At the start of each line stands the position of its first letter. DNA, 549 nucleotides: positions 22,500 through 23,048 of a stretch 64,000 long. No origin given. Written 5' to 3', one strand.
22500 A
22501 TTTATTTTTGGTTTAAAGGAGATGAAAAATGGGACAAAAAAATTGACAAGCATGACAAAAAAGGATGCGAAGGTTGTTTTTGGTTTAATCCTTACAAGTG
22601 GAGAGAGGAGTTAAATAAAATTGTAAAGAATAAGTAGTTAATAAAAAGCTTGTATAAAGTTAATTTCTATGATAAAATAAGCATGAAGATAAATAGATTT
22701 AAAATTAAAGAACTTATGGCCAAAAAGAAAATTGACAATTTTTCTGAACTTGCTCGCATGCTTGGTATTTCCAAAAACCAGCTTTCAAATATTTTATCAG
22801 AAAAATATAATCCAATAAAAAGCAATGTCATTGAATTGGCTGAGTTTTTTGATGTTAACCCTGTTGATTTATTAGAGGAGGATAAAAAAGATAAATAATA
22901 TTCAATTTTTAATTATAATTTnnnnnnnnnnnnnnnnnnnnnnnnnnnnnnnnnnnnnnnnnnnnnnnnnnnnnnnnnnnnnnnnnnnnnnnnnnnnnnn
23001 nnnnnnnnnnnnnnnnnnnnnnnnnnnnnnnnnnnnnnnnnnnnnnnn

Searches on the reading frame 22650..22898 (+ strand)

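Call 57: search_protein_families(library=pfam, proteins=[window:22650-22898:+], max_evalue=0.001)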
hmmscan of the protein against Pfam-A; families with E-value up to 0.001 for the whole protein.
window:22650-22898:+ (82 aa): 4 families
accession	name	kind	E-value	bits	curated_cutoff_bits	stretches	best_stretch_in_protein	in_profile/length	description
PF13443.12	HTH_26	-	8.8e-11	42.3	22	1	18-76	1-59/63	Cro/C1-type HTH DNA-binding domain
PF12844.13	HTH_19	-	1e-09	38.6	30.2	1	19-75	4-59/64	Helix-turn-helix domain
PF01381.28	HTH_3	-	4.8e-09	36.5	23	1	19-74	1-55/55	Helix-turn-helix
PF07022.19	Phage_CI_repr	-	7e-05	23.5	22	1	19-70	3-53/65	Bacteriophage CI repressor helix-turn-helix domain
